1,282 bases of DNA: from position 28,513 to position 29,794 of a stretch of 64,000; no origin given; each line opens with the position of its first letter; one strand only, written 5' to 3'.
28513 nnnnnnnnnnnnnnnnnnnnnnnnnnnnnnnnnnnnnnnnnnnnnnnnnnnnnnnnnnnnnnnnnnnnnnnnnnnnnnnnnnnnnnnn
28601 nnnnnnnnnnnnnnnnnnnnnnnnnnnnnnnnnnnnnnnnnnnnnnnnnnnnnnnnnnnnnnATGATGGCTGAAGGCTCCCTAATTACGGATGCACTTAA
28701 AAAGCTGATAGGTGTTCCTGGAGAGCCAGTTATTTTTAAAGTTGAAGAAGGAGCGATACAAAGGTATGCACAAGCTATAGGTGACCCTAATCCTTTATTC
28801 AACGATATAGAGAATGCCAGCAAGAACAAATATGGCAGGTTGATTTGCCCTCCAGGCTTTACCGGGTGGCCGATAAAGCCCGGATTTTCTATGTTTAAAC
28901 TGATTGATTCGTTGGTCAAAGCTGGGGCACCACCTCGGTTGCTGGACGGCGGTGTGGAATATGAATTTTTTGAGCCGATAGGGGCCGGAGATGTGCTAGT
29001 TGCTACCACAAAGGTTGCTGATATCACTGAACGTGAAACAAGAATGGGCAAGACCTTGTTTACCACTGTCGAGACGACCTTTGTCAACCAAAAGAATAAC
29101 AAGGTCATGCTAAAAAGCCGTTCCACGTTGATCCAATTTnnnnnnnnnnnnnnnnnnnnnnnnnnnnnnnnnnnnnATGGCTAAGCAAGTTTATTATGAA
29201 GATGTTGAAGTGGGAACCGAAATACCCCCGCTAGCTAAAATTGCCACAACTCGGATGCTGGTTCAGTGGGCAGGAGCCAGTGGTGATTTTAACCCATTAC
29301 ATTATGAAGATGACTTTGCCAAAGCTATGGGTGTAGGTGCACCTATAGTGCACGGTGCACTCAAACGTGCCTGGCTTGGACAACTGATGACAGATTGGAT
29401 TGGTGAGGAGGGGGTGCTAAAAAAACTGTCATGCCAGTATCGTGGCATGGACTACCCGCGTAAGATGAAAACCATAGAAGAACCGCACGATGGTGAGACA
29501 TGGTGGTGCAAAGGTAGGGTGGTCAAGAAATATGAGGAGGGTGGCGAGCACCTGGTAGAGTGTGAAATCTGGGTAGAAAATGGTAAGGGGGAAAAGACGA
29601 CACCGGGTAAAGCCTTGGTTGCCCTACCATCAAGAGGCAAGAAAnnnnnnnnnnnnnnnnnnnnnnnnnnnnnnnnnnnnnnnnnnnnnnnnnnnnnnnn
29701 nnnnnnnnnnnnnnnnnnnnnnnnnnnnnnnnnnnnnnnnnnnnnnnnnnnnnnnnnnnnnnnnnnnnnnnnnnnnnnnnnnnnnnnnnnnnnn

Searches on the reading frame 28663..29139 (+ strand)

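Call 10: search_protein_families(library=pfam, proteins=[window:28663-29139:+], max_evalue=0.01)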
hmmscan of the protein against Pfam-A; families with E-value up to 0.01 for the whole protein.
window:28663-29139:+ (159 aa): 2 families
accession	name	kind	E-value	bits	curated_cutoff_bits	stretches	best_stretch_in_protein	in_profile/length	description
PF13452.11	FAS1_DH_region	-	4.8e-24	85.4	22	1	15-149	2-130/132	FAS1-like, dehydratase domain region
PF22622.2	MFE-2_hydrat-2_N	-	0.0016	18.7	27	1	27-156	3-126/130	MFE-2 hydratase 2 N-terminal domain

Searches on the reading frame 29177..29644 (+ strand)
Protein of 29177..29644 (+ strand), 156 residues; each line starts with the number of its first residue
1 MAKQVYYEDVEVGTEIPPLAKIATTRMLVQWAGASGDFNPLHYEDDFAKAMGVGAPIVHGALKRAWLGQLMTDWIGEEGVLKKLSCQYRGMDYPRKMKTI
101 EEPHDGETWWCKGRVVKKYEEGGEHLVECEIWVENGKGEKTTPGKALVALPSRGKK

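Call 10: search_protein_families(library=pfam, proteins=[window:29177-29644:+], max_evalue=0.01)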
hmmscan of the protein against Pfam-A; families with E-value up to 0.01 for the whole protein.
window:29177-29644:+ (156 aa): 1 family
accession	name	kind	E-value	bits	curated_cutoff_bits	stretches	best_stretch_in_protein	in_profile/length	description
PF01575.25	MaoC_dehydratas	-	7.1e-12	45.4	27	1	24-111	19-108/123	MaoC like domain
